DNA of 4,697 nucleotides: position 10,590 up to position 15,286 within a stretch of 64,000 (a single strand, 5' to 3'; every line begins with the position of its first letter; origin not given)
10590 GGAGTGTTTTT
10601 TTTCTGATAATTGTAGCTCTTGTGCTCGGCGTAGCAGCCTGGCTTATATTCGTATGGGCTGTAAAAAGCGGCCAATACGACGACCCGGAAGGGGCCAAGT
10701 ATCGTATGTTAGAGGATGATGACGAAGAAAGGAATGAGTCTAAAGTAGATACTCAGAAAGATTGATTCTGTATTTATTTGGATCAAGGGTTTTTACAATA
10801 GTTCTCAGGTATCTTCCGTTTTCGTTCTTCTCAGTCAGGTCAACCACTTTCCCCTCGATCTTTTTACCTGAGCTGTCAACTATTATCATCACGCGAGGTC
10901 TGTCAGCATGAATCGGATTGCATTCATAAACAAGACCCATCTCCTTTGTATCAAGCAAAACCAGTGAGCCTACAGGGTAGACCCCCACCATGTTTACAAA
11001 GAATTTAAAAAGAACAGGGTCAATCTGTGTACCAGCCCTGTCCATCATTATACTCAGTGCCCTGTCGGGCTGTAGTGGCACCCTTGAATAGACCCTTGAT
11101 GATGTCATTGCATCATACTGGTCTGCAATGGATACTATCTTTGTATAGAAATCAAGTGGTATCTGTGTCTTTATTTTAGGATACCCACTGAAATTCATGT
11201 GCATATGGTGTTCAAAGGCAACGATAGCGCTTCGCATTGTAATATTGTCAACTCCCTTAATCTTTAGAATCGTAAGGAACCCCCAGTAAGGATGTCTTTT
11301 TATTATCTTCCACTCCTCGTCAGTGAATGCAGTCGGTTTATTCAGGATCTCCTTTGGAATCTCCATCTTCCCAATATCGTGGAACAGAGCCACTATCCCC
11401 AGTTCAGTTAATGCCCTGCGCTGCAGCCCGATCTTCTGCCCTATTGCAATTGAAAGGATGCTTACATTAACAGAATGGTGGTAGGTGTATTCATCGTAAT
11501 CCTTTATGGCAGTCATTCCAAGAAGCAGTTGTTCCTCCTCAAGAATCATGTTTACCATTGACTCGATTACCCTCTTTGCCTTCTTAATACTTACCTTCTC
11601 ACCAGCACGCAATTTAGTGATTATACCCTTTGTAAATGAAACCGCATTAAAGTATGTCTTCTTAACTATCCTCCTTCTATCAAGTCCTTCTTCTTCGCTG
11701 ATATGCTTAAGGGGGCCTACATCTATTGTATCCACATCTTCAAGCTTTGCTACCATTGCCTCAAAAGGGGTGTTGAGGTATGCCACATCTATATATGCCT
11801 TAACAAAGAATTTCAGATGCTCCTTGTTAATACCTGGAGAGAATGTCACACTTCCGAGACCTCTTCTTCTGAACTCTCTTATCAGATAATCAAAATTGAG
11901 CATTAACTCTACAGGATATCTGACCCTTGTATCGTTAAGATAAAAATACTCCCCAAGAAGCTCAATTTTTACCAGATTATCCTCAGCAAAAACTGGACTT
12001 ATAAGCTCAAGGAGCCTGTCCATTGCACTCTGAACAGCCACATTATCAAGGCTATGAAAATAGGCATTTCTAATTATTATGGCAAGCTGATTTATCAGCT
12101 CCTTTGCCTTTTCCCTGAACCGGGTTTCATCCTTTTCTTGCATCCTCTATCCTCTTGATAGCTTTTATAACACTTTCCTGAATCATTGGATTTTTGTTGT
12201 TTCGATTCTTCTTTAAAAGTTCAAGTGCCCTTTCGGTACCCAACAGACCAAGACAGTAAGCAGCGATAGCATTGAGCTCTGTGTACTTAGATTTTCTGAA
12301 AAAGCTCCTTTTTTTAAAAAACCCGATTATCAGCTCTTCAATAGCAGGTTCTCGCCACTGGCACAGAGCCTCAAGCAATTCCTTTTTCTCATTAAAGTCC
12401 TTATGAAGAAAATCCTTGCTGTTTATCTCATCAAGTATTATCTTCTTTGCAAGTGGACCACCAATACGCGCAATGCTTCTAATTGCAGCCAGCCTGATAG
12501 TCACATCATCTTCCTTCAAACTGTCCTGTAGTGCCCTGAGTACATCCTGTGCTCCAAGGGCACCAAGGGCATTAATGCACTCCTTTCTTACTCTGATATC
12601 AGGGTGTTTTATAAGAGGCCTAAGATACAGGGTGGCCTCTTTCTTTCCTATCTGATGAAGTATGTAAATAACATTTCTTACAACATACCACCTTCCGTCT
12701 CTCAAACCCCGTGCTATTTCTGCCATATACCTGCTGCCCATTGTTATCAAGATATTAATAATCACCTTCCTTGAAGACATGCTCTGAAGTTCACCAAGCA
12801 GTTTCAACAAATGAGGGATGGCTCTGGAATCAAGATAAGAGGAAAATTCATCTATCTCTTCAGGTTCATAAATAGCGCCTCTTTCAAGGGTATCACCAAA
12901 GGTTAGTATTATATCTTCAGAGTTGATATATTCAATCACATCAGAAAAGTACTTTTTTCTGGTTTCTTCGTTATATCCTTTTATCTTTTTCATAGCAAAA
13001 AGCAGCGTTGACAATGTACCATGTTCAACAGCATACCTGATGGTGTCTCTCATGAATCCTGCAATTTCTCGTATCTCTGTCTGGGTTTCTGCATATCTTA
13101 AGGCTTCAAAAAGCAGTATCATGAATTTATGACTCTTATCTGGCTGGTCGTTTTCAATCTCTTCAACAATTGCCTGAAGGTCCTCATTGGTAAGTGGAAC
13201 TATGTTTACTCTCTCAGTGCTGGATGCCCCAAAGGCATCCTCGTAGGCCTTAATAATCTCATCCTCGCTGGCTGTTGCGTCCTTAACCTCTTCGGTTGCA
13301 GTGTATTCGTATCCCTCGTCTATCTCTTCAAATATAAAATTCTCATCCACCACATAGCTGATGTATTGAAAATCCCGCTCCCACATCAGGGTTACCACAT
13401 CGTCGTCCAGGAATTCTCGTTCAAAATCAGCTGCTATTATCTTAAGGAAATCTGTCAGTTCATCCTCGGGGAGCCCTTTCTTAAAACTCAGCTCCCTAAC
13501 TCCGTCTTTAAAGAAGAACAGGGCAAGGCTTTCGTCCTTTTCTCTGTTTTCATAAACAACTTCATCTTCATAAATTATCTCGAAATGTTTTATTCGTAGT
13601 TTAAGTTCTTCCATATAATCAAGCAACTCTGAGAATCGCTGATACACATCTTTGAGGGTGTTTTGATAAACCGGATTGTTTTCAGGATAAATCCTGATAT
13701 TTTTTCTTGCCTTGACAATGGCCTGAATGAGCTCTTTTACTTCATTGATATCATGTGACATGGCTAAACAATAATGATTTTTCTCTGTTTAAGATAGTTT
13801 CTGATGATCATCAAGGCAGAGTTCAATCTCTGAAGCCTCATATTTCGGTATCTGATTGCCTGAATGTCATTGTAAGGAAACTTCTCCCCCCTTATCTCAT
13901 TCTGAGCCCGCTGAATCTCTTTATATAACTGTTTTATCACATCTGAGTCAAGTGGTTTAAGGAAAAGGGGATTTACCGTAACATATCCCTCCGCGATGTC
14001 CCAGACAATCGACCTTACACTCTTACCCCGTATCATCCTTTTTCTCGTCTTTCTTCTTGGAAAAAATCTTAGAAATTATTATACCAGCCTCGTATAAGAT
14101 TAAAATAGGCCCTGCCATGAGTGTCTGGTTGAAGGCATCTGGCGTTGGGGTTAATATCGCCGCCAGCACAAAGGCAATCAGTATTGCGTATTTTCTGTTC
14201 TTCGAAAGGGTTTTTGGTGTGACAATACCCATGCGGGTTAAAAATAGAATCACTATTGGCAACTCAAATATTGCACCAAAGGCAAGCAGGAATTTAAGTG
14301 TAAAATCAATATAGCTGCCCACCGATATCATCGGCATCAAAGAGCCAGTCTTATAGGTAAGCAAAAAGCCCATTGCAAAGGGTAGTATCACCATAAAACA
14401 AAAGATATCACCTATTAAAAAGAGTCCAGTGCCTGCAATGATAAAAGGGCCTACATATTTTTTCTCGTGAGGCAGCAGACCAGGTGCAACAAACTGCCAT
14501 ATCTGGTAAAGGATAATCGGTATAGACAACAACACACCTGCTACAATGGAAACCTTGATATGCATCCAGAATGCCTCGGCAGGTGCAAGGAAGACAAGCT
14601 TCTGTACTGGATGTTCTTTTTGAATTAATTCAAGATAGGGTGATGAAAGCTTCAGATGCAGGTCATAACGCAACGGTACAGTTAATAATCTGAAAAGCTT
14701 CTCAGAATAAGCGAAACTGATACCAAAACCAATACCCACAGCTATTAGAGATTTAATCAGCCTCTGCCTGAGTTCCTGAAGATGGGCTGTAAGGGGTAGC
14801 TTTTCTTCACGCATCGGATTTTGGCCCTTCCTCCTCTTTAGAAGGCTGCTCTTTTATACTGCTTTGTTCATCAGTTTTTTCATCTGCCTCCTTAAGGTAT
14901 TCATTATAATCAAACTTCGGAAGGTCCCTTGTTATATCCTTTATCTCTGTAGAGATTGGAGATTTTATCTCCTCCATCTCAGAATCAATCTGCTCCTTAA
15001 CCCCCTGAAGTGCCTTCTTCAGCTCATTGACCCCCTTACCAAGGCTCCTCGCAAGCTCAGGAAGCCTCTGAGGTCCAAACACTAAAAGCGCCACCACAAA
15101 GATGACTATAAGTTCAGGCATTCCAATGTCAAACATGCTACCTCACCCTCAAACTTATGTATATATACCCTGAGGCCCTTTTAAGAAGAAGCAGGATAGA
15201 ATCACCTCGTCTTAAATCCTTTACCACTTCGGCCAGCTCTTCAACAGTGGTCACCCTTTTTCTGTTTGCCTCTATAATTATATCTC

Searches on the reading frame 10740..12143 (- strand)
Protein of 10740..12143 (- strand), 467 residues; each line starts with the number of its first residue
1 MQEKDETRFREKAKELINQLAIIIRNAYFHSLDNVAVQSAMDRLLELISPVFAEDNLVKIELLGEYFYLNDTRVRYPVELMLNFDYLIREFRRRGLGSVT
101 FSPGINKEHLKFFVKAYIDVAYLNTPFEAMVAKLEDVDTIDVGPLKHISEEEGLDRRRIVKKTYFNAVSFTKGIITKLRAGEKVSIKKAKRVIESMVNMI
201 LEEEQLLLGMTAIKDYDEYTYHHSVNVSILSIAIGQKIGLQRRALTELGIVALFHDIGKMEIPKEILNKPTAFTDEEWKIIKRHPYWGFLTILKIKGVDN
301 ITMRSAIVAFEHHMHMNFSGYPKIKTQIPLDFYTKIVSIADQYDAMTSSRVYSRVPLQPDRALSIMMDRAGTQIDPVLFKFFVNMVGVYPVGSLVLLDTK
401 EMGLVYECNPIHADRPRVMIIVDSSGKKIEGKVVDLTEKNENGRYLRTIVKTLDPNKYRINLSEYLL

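Call 84: search_protein_families(library=pfam, proteins=[window:10740-12143:-], max_evalue=0.00001)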
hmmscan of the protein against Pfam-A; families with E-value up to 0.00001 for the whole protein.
window:10740-12143:- (467 aa): 2 families
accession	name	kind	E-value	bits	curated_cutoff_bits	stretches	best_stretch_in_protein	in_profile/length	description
PF13487.12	HD_5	-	3.3e-19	69.7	27.2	1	212-377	6-169/170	HD domain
PF01966.28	HD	-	5.4e-12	46.5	22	1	220-346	1-116/116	HD domain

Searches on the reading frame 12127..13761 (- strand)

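Call 84: search_protein_families(library=pfam, proteins=[window:12127-13761:-], max_evalue=0.00001)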
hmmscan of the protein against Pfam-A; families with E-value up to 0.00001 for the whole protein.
window:12127-13761:- (544 aa): 3 families
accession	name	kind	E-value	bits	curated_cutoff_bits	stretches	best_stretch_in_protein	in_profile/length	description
PF13646.12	HEAT_2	-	9.2e-25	87.2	27.7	2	353-431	8-88/88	HEAT repeats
PF03130.22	HEAT_PBS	-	3.1e-09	36.8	20.9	0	391-416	1-26/27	PBS lyase HEAT-like repeat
PF02985.28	HEAT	-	2.9e-07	30.6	23.5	0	380-403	5-28/31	HEAT repeat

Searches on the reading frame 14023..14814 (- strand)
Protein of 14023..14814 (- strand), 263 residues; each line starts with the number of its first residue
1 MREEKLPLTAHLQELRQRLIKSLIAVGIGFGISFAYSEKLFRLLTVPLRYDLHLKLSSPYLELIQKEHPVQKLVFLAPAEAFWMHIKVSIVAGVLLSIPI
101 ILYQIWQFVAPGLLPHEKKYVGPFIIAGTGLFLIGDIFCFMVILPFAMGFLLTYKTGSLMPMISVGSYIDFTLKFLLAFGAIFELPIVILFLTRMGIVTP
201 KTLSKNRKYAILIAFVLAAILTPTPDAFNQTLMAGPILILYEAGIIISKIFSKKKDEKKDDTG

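Call 85: search_protein_families(library=pfam, proteins=[window:14023-14814:-], max_evalue=0.00001)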
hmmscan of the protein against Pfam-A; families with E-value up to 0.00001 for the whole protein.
window:14023-14814:- (263 aa): 1 family
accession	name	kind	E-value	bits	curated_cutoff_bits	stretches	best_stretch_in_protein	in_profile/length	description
PF00902.23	TatC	-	9.3e-73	244.9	25.1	1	11-236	2-208/208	Sec-independent protein translocase protein (TatC)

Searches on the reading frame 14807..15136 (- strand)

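Call 85: search_protein_families(library=pfam, proteins=[window:14807-15136:-], max_evalue=0.00001)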
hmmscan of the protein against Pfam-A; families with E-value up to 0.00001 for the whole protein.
window:14807-15136:- (109 aa): 1 family
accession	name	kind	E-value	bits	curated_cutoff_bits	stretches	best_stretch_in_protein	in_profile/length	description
PF02416.21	TatA_B_E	-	3.5e-19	68.2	21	1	4-53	1-50/53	mttA/Hcf106 family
